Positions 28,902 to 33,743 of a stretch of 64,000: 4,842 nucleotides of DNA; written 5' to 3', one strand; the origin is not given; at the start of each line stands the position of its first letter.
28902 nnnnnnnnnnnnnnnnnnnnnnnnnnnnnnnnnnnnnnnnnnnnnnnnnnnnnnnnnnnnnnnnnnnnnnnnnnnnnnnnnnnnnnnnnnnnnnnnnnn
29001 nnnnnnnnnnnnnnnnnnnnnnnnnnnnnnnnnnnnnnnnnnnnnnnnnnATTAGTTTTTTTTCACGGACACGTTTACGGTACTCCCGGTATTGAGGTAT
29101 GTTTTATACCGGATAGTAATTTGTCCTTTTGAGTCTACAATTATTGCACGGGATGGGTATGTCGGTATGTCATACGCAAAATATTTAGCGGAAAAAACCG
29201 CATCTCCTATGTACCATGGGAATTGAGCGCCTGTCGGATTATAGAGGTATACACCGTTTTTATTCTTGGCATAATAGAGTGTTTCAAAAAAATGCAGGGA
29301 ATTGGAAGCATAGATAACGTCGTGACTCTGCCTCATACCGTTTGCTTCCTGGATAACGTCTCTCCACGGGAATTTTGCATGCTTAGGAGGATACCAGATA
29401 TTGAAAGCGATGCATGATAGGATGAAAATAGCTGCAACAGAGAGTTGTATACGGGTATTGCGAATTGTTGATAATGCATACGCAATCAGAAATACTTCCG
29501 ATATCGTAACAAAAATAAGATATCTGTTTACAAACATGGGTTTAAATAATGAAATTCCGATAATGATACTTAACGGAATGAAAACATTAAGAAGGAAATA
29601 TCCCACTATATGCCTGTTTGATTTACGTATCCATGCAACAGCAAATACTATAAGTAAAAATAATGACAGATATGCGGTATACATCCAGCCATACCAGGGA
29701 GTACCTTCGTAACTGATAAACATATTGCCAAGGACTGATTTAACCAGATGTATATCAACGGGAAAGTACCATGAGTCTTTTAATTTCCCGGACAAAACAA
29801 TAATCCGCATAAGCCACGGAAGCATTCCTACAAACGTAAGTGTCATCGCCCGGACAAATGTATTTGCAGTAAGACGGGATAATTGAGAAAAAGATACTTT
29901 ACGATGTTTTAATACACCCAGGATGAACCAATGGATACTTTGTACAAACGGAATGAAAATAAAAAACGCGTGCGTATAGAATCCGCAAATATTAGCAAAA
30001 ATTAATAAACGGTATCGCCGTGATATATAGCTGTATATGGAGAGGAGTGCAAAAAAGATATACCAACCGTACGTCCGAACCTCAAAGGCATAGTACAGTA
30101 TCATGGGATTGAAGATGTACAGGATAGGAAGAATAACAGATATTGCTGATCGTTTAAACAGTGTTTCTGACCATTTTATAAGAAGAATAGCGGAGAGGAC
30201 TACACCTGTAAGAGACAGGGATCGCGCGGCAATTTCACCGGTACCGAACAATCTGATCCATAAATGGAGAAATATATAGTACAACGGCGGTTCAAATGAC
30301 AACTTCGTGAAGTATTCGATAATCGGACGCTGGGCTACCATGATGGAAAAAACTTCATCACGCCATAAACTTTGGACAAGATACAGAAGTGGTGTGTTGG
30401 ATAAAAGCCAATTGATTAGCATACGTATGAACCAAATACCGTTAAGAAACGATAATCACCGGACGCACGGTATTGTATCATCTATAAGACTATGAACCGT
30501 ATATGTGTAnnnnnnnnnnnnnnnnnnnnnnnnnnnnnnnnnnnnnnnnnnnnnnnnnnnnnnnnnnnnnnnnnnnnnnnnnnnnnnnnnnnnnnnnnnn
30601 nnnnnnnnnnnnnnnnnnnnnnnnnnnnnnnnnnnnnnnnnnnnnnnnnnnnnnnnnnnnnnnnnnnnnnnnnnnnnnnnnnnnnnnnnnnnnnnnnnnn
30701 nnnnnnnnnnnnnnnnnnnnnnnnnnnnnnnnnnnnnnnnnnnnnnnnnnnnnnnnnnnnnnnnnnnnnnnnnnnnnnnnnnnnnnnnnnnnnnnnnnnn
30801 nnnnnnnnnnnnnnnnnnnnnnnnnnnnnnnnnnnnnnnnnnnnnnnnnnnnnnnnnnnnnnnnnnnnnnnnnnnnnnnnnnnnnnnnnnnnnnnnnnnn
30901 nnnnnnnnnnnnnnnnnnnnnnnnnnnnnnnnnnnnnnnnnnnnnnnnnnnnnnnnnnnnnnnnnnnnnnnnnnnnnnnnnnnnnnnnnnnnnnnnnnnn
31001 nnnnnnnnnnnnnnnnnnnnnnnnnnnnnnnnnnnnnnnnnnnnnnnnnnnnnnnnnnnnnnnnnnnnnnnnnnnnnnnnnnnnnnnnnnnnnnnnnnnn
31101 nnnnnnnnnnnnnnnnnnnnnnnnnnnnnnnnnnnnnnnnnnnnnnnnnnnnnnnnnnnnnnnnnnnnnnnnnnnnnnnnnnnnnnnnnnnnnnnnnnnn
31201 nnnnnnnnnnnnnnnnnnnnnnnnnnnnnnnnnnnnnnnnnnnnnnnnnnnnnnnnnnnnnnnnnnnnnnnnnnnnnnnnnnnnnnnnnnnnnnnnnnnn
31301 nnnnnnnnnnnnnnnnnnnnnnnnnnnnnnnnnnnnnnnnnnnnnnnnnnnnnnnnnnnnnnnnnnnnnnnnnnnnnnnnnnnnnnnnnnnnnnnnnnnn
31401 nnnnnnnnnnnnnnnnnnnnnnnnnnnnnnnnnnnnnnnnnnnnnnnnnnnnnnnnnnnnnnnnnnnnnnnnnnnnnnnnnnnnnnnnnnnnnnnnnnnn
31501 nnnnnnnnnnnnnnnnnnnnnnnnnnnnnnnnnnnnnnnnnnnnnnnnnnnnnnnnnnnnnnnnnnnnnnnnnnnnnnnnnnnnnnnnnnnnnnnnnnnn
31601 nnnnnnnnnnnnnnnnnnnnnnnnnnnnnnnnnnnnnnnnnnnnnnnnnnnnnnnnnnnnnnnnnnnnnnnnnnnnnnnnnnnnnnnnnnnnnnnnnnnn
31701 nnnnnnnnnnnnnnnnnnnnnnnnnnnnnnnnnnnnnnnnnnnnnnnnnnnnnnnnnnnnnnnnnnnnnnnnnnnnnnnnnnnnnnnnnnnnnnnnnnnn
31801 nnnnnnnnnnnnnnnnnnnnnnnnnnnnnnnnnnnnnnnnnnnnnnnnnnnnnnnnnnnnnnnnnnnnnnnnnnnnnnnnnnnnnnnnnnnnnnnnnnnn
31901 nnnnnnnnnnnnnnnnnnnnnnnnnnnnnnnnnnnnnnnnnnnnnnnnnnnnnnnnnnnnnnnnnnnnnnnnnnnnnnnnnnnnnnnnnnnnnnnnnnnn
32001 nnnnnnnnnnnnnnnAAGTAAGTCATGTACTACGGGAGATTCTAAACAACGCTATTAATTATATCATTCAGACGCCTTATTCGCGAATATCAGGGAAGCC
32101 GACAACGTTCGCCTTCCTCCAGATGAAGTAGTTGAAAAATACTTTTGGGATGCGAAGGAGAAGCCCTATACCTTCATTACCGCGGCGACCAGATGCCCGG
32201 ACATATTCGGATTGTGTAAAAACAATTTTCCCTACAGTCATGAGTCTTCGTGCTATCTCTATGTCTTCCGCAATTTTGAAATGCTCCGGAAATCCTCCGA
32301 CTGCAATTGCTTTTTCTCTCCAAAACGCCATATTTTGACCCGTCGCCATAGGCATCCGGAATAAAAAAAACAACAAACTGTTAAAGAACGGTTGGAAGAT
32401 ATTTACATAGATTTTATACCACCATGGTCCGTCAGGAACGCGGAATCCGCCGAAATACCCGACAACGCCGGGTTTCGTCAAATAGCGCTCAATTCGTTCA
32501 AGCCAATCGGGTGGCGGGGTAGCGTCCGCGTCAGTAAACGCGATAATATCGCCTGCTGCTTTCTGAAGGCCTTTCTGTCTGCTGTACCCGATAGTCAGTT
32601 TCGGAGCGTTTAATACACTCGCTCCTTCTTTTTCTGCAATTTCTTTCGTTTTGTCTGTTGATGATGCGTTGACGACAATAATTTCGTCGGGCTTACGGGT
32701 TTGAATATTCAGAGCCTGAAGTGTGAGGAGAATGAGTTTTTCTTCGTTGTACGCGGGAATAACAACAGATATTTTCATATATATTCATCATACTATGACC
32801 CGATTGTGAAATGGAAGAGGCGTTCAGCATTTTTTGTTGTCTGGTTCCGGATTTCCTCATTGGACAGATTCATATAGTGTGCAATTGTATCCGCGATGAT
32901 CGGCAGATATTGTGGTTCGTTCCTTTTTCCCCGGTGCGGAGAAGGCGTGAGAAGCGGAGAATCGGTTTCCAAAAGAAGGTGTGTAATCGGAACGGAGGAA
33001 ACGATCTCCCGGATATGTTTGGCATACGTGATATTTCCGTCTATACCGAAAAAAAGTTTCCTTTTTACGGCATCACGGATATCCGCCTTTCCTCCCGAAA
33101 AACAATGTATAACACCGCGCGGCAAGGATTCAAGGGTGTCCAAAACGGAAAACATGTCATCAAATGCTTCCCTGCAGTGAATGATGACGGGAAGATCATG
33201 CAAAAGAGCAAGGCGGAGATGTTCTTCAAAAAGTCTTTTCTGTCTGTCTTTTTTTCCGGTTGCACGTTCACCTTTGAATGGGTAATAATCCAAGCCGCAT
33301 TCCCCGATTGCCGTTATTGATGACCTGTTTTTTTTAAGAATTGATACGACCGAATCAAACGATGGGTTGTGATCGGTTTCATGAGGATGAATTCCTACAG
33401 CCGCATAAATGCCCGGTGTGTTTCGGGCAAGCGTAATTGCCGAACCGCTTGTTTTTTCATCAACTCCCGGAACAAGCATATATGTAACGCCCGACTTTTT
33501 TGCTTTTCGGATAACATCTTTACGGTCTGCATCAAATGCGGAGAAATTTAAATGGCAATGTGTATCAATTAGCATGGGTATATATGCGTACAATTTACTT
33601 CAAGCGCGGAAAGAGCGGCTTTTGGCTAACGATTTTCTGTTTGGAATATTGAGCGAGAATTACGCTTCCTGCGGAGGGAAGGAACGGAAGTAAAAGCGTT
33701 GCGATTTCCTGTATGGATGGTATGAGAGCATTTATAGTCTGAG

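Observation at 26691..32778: Envelope glycan cluster combining a DPPR-synthase-like UbiA enzyme with WecA-like, GT-C and GT2 glycosyltransferases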

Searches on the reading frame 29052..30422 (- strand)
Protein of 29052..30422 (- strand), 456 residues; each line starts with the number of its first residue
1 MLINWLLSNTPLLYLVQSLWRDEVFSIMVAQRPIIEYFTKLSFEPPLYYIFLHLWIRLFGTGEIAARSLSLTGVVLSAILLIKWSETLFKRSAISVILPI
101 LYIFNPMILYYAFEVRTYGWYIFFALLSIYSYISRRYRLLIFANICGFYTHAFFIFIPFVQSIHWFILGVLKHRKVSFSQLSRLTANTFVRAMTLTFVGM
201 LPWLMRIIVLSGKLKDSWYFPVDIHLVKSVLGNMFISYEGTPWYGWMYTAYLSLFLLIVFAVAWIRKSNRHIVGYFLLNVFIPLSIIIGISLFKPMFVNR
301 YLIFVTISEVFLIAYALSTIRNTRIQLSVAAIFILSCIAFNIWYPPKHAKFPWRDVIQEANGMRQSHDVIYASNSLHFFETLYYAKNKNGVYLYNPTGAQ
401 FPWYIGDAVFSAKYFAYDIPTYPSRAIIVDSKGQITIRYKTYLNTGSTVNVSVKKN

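Call 3: search_protein_families(library=pfam, proteins=[window:29052-30422:-], max_evalue=0.01)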
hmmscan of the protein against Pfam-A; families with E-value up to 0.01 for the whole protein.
window:29052-30422:- (456 aa): 0 families

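Call 4: search_protein_families(library=ncbifam, proteins=[window:29052-30422:-], max_evalue=0.01)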
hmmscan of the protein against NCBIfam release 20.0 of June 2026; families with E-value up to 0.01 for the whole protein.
window:29052-30422:- (456 aa): 0 families

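Call 11: search_solved_structures(query=window:29052-30422:-, max_evalue=1, show_alignments=1)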
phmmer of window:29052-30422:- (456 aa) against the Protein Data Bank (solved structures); distinct sequences matched with E-value up to 1: 0.

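Call 21: find_homologous_proteins(query=window:29052-30422:-, max_evalue=0.001)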
Query window:29052-30422:- (456 aa): 451 proteins with E <= 0.001 among 7723 candidates; the best 120 are listed.
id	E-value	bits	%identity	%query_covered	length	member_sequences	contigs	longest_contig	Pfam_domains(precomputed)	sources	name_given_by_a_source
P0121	0.0e+0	1011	100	100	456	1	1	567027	-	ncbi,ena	-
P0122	6.8e-154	531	54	96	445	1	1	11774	-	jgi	jgi:mannosyltransferase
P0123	9.6e-154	531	54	98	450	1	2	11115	-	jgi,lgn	jgi:uncharacterized membrane protein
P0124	1.1e-149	518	52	96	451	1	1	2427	-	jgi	jgi:mannosyltransferase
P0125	8.7e-148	511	51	98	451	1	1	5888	-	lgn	-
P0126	7.2e-147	508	51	96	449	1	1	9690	-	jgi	jgi:mannosyltransferase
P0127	1.1e-145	504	51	96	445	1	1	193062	-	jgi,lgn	jgi:mannosyltransferase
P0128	1.8e-145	504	52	96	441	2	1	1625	-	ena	-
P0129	2.7e-144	500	52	96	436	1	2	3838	-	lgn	-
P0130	6.3e-144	499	52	96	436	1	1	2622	-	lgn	-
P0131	7.0e-144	498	50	96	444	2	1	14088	-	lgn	-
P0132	1.8e-143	497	51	96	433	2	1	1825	-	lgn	-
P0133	2.5e-142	493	50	96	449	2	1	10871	-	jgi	jgi:mannosyltransferase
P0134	2.5e-142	493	50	96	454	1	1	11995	-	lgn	-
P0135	4.0e-142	493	49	98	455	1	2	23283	-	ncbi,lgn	-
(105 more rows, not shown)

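Call 24: search_solved_structures(query=A1, max_evalue=10, show_alignments=2)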
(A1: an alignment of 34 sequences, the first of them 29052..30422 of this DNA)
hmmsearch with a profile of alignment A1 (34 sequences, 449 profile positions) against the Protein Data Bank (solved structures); distinct sequences matched with E-value up to 10: 0.

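Call 27: predict_structure(alignment_id=A1)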
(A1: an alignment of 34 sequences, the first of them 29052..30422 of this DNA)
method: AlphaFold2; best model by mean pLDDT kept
length: 456 residues; sequences in the alignment: 34
mean_pLDDT: 88.0   pTM: 0.87
mean pLDDT of the five models: 88.0, 87.2, 86.4, 86.1, 84.7
residues with pLDDT >= 90: 289; 70-90: 120; 50-70: 35; < 50: 12
segments of 3 or more residues with pLDDT < 50: 446-456
pLDDT, mean of each block of 10 residues (from residue 1): 79 77 90 86 84 95 92 97 96 95 94 90 98 97 97 95 91 65 82 97 91 68 80 81 73 96 95 97 91 70 93 98 97 94 85 94 95 91 93 92 75 92 95 94 56 44
secondary structure, 60 per line:
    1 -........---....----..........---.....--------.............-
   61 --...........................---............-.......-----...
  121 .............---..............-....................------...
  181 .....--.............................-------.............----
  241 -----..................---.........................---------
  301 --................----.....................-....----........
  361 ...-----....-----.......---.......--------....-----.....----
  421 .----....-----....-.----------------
elements in order: H2-9 H13-16 H21-30 H34-38 H47-59 H63-89 H93-104 H106-112 H118-133 H137-150 H152-171 H178-185 H188-216 H224-236 H246-263 H267-291 H303-318 H323-343 H345-348 H353-363 E369-372 H378-384 E391-394 H403-406 E426-429 E435-438

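Call 30: fold_search(model_id=the predicted structure, library=pdb)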
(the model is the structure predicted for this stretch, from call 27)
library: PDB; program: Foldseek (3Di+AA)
matches with E <= 10: 251; with E <= 0.001: 5
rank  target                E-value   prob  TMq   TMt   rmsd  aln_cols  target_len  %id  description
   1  9s6t_A                1.1e-05  1.00  0.52  0.50   6.3       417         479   12  Ternary cryo-EM structure of chicken ALG12 with Dol25-PP-GlcNAc2Man7, Dol25-P-Man, and Fab (released 2026-03-18)
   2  5ezm                  9.5e-05  1.00  0.58  0.51   6.4       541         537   12  Crystal Structure of ArnT from Cupriavidus metallidurans in the apo state (released 2016-02-17)
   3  5f15                  1.2e-04  1.00  0.57  0.50   6.8       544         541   12  Crystal Structure of ArnT from Cupriavidus metallidurans bound to Undecaprenyl phosphate (released 2016-02-17)
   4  8pn9_A                5.0e-04  1.00  0.48  0.36  12.4       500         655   13  Structure of human oligosaccharyltransferase OST-A complex bound to NGI-1 (released 2024-05-08)
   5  9s6s_A                9.0e-04  1.00  0.49  0.42   6.8       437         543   12  Ternary cryo-EM structure of human ALG9 with Dol25-PP-GlcNAc2Man6, Dol25-P-Man and Fab (released 2026-03-18)
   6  6gxc_A                1.1e-03  1.00  0.43  0.30  10.1       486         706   13  Bacterial oligosaccharyltransferase PglB in complex with an inhibitory peptide and a reactive lipid-linked oligosaccha (released 2018-11-14)
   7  5ogl_A                1.3e-03  1.00  0.45  0.32   8.8       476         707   14  Structure of bacterial oligosaccharyltransferase PglB in complex with an acceptor peptide and an lipid-linked oligosac (released 2017-10-25)
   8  9i5k_A                1.4e-03  1.00  0.50  0.47   7.2       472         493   13  Structure of the Chaetomium thermophilum Pmt4 homodimer (C2 symmetry) (released 2025-12-24)
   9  9n9j_I                1.6e-03  1.00  0.47  0.33  11.6       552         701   11  Structure of a GRP94 folding intermediate engaged with a CCDC134- and FKBP11-bound secretory translocon (released 2025-11-19)
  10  9s6u_A                2.4e-03  1.00  0.54  0.46   7.4       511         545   12  Ternary cryo-EM structure of human ALG9 with Dol25-PP-GlcNAc2Man8, Dol25-P-Man and Fab (released 2026-03-18)
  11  7oci_F                4.5e-03  1.00  0.48  0.37  12.0       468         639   14  Cryo-EM structure of yeast Ost6p containing oligosaccharyltransferase complex (released 2022-02-16)
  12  6s7o_A                6.1e-03  1.00  0.45  0.34  14.8       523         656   12  Cryo-EM structure of human oligosaccharyltransferase complex OST-A (released 2019-12-18)
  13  6c26_A                1.0e-02  1.00  0.50  0.37  11.9       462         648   13  The Cryo-EM structure of a eukaryotic oligosaccharyl transferase complex (released 2018-01-31)
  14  6p25_B                1.3e-02  1.00  0.28  0.20  12.0       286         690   12  Structure of S. cerevisiae protein O-mannosyltransferase Pmt1-Pmt2 complex bound to the sugar donor and a peptide acce (released 2019-07-10)
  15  8if8_C                1.4e-02  1.00  0.47  0.37   7.6       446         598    9  Arabinosyltransferase AftA (released 2023-05-31)
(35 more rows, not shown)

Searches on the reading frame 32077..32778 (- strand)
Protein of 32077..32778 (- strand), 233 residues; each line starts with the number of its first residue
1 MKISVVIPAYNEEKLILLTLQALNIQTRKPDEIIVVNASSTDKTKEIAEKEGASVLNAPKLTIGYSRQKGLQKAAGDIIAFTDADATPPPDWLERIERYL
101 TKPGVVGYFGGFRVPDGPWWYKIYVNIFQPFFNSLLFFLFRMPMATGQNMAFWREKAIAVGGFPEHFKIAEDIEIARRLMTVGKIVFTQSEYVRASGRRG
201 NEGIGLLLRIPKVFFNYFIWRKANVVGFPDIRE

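Call 3: search_protein_families(library=pfam, proteins=[window:32077-32778:-], max_evalue=0.01)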
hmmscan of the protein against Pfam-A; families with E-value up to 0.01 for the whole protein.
window:32077-32778:- (233 aa): 6 families
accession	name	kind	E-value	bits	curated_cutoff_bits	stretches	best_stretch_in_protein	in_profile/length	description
PF00535.33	Glycos_transf_2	-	9.9e-29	100.9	23.3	1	4-156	1-163/168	Glycosyl transferase family 2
PF13641.12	Glyco_tranf_2_3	-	5.6e-11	43.3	27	1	3-183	3-198/230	Glycosyltransferase like family 2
PF10111.15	Glyco_tranf_2_2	-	6.8e-10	39.3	27.3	1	4-98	1-104/276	Glycosyltransferase like family 2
PF13506.12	Glyco_transf_21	-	2.7e-08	33.9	21.7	1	68-194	23-152/174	Glycosyl transferase family 21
PF13632.12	Glyco_trans_2_3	-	1.5e-06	28.6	27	1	78-188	1-115/198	Glycosyl transferase family group 2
PF02709.20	Glyco_transf_7C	-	0.0052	16.8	23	1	144-183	18-59/78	N-terminal domain of galactosyltransferase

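Call 4: search_protein_families(library=ncbifam, proteins=[window:32077-32778:-], max_evalue=0.01)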
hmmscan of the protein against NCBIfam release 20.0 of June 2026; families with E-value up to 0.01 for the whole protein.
window:32077-32778:- (233 aa): 22 families
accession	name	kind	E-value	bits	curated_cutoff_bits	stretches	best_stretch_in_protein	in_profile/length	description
TIGR04283.1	glyco_like_mftF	equivalog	1e-26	93.9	182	1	3-199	1-188/221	TIGR04283 family arsenosugar biosynthesis glycosyltransferase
NF041875.1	EPS_EpsD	equivalog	2.4e-21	76.5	370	1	3-190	1-201/325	exopolysaccharide biosynthesis glycosyltransferase EpsD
TIGR03965.1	mycofact_glyco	equivalog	2.3e-18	66.3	280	1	2-106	75-185/467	mycofactocin biosynthesis glycosyltransferase MftF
NF010496.0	PRK13915.1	equivalog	2.2e-14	53.2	262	1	2-87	32-128/307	glucosyl-3-phosphoglycerate synthase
NF038302.1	EPS_HpsE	equivalog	1.2e-13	50.7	300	1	1-111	1-122/307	hormogonium polysaccharide biosynthesis glycosyltransferase HpsE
NF007482.0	PRK10073.1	equivalog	1.1e-12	47.6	423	1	2-91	7-101/334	glycosyltransferase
NF041391.1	DPhHxTase_Halo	equivalog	1.1e-10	40.9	375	1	9-94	3-87/213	dolichyl-phosphate hexose transferase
NF047683.1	TeichurnBiosyTuaG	equivalog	3.2e-10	40.1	400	1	2-109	7-120/252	teichuronic acid biosynthesis protein TuaG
NF041394.1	GtaseAglG_Halo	equivalog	5.1e-10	39.1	440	1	1-97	1-105/304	glucosyl-dolichyl phosphate glucuronosyltransferase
TIGR04182.1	glyco_TIGR04182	equivalog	1.1e-08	34.8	325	1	3-96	2-93/293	S-layer glycoprotein N-glycosyltransferase AglJ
NF038299.1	EPS_HpsN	equivalog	4.7e-07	29.1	425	1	2-105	2-112/317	hormogonium polysaccharide biosynthesis glycosyltransferase HpsN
TIGR03937.1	PgaC_IcaA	equivalog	6.5e-07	28.6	422.3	1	2-86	46-136/407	poly-beta-1,6-N-acetyl-D-glucosamine synthase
NF047588.1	GlcsyltransPgfSStrep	equivalog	3.6e-06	26.4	500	1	1-95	1-105/308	glycosyltransferase PgfS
NF045692.1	OglycostaseCruG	equivalog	9.1e-06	24.8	600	1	2-50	42-90/386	2'-O-glycosyltransferase CruG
NF007986.1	PRK10714.1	equivalog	1.9e-05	23.9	529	1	2-96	7-111/316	undecaprenyl-phosphate 4-deoxy-4-formamido-L-arabinose transferase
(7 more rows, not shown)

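Call 75: search_solved_structures(query=window:32077-32778:-, max_evalue=0.001)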
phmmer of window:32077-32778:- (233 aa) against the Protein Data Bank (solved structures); distinct sequences matched with E-value up to 0.001: 20.
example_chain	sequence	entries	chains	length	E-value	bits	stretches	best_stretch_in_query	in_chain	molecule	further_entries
2z87_A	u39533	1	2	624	1.3e-09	41.2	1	3-112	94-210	Chondroitin synthase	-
2z86_A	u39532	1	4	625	1.3e-09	41.2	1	3-112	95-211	Chondroitin synthase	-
6yv7_B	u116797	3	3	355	1.3e-09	41.2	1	2-193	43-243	Glycosyl transferase, family 2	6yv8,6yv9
6yv7_A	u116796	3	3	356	1.3e-09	41.2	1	2-193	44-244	Glycosyl transferase, family 2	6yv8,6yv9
5hea_A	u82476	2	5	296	3.8e-07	33.1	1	3-104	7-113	Putative glycosyltransferase (GalT1)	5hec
6p61_A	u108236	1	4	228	6.9e-07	32.3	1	3-101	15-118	Glycosyltransferase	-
3bcv_A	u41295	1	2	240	1.1e-06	31.5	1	2-91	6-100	Putative glycosyltransferase protein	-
5mlz_A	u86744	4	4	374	4.3e-06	29.7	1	1-123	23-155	Dolichol monophosphate mannose synthase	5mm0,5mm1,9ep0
5tze_C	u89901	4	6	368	1.5e-05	27.9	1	1-86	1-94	Glycosyl transferase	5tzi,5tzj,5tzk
8viw_A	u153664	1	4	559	2.6e-05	27.1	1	3-96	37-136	Heparosan synthase B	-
8vh7_A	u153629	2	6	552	2.6e-05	27.1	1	3-96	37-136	Heparosan synthase B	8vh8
5tz8_A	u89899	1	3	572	4e-05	26.5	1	1-86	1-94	Glycosyl transferase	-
4y6n_A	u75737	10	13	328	0.00025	23.9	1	3-89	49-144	Glucosyl-3-phosphoglycerate synthase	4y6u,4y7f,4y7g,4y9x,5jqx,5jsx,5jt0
3e25_A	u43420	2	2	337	0.00027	23.8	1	3-89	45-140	Putative uncharacterized protein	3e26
4ddz_A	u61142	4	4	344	0.00028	23.7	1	3-89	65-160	GLUCOSYL-3-PHOSPHOGLYCERATE SYNTHASE (GpgS) | Glucosyl-3-phosphoglycerate synthase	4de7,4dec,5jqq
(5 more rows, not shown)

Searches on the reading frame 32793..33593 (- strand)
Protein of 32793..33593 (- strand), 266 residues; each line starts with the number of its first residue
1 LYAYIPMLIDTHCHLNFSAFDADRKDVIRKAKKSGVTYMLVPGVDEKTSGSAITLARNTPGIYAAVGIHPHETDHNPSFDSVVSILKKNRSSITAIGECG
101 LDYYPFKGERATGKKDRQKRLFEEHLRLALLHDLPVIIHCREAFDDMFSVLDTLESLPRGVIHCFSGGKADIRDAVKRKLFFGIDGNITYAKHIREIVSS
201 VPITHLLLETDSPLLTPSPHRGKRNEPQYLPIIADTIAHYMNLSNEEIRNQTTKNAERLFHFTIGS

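Call 3: search_protein_families(library=pfam, proteins=[window:32793-33593:-], max_evalue=0.01)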
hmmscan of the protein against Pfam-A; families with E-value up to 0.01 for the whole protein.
window:32793-33593:- (266 aa): 1 family
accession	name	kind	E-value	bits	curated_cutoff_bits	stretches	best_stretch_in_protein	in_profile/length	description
PF01026.27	TatD_DNase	-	2.1e-75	253.8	27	1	9-261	1-253/253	TatD related DNase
